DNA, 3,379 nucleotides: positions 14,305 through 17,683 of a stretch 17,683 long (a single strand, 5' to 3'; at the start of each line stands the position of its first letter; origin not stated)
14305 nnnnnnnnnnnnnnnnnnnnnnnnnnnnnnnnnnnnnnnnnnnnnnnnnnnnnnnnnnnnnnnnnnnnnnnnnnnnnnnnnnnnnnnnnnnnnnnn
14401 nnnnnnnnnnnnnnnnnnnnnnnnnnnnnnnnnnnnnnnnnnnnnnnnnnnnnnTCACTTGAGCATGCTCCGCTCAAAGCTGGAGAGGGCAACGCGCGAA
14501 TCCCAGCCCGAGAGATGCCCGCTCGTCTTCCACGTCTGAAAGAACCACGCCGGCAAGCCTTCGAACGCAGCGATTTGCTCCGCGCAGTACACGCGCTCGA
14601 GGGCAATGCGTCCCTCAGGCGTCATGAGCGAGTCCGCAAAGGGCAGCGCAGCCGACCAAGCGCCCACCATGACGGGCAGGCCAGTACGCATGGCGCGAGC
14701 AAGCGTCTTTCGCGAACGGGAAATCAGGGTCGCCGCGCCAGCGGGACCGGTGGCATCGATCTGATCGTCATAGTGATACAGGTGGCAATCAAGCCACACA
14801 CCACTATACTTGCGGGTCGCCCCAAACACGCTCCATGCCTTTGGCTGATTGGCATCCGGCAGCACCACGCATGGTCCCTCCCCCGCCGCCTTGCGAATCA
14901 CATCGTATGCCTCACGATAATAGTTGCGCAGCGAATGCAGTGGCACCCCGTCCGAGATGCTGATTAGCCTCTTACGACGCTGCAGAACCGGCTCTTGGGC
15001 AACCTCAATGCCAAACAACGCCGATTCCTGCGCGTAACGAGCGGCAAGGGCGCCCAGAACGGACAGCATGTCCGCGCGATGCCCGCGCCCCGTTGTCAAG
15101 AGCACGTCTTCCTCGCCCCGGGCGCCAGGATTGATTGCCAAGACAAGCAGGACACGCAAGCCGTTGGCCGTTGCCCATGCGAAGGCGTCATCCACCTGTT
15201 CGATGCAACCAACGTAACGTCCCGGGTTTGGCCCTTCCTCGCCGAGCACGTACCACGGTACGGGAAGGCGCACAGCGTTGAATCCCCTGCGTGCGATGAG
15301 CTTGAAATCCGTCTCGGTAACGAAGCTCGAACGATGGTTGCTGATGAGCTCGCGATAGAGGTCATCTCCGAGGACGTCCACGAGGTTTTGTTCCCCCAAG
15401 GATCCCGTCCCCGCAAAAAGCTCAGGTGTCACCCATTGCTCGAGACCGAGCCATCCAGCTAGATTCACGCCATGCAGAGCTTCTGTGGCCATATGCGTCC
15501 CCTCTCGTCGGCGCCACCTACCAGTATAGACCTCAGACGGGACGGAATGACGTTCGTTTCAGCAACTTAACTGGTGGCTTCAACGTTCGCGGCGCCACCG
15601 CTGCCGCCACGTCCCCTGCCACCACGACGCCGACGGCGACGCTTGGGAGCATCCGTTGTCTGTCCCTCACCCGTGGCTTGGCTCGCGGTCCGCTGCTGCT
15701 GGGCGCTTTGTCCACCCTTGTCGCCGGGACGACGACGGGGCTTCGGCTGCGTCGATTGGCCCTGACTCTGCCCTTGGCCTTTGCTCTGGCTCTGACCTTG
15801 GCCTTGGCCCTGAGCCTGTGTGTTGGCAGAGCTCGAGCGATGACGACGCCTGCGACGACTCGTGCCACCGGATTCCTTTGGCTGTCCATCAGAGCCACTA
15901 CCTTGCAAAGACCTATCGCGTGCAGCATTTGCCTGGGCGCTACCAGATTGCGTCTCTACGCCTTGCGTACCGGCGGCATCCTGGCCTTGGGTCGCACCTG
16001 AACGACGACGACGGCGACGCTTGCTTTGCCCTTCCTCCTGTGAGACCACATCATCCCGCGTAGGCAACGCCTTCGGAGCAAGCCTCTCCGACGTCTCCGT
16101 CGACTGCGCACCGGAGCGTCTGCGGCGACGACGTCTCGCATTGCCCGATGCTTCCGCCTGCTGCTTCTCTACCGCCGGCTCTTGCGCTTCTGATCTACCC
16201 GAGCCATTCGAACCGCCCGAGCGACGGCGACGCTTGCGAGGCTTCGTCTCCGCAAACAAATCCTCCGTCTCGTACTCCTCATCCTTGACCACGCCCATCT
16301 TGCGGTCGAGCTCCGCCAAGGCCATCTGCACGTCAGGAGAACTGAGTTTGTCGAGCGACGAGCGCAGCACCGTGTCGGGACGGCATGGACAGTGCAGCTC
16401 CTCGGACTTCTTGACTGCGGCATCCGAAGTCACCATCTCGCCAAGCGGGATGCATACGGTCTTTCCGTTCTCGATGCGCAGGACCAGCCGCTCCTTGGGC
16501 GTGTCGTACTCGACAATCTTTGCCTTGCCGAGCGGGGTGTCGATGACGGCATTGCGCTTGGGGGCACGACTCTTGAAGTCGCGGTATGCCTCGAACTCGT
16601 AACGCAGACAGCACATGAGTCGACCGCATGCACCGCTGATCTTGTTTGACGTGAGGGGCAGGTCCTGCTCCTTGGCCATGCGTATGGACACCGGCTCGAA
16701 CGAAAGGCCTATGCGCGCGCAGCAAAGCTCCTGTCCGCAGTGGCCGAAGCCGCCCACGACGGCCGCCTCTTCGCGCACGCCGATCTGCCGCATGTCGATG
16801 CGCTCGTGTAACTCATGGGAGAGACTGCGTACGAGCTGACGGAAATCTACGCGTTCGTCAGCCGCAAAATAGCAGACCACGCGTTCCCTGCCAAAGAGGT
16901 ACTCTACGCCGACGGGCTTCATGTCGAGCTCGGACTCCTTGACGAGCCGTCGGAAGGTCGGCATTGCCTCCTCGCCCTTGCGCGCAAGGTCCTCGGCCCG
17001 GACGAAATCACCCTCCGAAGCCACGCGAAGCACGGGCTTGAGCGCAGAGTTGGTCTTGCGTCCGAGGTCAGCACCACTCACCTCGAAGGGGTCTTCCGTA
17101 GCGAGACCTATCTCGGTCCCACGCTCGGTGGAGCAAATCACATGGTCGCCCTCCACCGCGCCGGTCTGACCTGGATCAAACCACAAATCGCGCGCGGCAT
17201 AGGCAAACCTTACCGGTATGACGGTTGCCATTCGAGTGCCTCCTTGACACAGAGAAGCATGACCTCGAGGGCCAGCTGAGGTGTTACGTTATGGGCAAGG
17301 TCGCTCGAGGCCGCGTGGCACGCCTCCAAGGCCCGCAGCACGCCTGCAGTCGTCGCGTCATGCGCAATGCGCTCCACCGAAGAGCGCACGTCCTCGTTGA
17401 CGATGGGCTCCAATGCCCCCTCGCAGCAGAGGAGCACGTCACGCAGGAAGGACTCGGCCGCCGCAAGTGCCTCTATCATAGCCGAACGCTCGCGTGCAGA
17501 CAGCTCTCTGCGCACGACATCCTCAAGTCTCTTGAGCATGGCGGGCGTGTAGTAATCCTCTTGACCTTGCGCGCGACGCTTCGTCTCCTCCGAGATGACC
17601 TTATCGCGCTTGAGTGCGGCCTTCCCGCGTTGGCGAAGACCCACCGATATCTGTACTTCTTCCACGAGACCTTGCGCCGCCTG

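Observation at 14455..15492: Cytoplasmic GH5-like gene with apparently degenerate catalytic motifs inserted into the conserved holB-ricT-rsmI neighbourhood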

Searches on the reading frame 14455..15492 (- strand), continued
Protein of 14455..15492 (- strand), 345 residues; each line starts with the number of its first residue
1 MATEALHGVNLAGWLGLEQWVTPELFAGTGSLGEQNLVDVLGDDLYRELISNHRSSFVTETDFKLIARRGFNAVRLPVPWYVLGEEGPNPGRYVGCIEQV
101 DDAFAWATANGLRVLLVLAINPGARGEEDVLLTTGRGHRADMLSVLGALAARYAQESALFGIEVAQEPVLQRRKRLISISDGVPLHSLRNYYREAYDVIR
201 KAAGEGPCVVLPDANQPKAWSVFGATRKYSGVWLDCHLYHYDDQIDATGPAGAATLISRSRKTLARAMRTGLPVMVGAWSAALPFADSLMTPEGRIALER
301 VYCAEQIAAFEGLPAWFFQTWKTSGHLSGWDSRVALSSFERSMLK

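Call 47: find_homologous_proteins(query=L089:10104-11714:+, max_evalue=1e-50)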
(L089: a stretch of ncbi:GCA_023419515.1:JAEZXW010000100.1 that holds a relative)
Query L089:10104-11714:+ (536 aa): 7999 proteins with E <= 1e-50 among 8000 candidates; the best 120 are listed.
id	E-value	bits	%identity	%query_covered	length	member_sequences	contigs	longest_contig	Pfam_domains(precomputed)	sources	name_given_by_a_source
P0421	0.0e+0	1258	100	100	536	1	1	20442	PF09334.18,PF01406.26,PF00133.29,PF19303.6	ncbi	-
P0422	2.3e-237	807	60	81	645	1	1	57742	PF09334.18,PF01406.26,PF00133.29,PF19303.6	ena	-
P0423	1.1e-222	759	61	99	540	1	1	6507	PF09334.18,PF01406.26,PF01921.25,PF00133.29,PF19303.6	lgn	-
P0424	2.0e-221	755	62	100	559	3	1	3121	PF09334.18,PF01406.26,PF01921.25,PF00133.29,PF19303.6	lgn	-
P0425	1.9e-218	745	61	99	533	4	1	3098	PF09334.18,PF01406.26,PF08264.20,PF01921.25,PF00133.29,PF19303.6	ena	-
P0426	5.4e-217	740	60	100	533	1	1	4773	PF09334.18,PF01406.26,PF08264.20,PF00133.29,PF19303.6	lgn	-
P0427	2.7e-216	738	60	100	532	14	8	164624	PF09334.18,PF01406.26,PF00133.29,PF19303.6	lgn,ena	-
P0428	3.7e-214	730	62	99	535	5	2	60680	PF09334.18,PF01406.26,PF08264.20,PF00133.29,PF19303.6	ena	-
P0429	6.7e-214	730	61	99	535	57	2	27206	PF09334.18,PF01406.26,PF08264.20,PF00133.29,PF19303.6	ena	-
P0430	8.4e-213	726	61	100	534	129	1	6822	PF09334.18,PF01406.26,PF08264.20,PF00133.29,PF19303.6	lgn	-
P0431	1.9e-212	725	61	99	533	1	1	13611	PF09334.18,PF01406.26,PF08264.20,PF00133.29,PF19303.6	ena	-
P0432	2.9e-212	724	61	99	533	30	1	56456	PF09334.18,PF01406.26,PF08264.20,PF00133.29,PF19303.6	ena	-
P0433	4.3e-212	724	61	99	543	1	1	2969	PF09334.18,PF01406.26,PF08264.20,PF00133.29,PF19303.6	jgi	-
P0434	1.5e-211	722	59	99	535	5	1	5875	PF09334.18,PF01406.26,PF08264.20,PF00133.29,PF19303.6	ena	-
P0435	3.1e-211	721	61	99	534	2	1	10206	PF09334.18,PF01406.26,PF08264.20,PF00133.29,PF19303.6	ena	-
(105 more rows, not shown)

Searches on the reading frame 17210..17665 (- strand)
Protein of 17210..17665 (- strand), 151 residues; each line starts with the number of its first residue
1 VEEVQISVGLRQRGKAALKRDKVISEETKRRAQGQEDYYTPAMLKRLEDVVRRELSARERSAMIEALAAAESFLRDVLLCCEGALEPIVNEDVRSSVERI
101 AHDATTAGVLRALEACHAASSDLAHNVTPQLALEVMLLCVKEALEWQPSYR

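Call 3: search_protein_families(library=pfam, proteins=[window:17210-17665:-], max_evalue=0.1)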
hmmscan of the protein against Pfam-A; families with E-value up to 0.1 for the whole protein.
window:17210-17665:- (151 aa): 1 family
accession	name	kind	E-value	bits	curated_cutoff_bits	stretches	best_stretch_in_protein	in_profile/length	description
PF09115.15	DNApol3-delta_C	-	1.4e-05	25.9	21.7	1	71-138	44-113/117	DNA polymerase III, delta subunit, C terminal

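Call 4: search_protein_families(library=ncbifam, proteins=[window:17210-17665:-], max_evalue=0.1)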
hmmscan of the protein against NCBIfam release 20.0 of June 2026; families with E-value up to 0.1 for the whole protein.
window:17210-17665:- (151 aa): 5 families
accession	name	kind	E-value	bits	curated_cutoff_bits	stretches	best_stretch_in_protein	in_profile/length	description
NF005926.0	PRK07940.1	equivalog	1.6e-13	50.7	300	1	38-143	285-391/394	DNA polymerase III subunit delta'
NF004047.0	PRK05564.1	equivalog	1.3e-05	24.3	282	1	58-142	227-312/313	DNA polymerase III subunit delta'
NF010706.0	PRK14108.1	equivalog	0.019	12.6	724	1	24-112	24-109/986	bifunctional [glutamine synthetase] adenylyltransferase/[glutamine synthetase]-adenylyl-L-tyrosine phosphorylase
NF002334.0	PRK01294.1-2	equivalog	0.045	12.9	285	1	12-70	159-218/336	lipase secretion chaperone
TIGR02015.1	BchY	equivalog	0.094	11.5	425.15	0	90-140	72-121/422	chlorophyllide a reductase subunit Y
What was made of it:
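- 17210..17683 (-): 3' part of holB (DNA polymerase III delta'). The gene runs off the window end. PF09115 at 1.4e-5 and NF005926 at 1.6e-13 (calls 3, 4).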
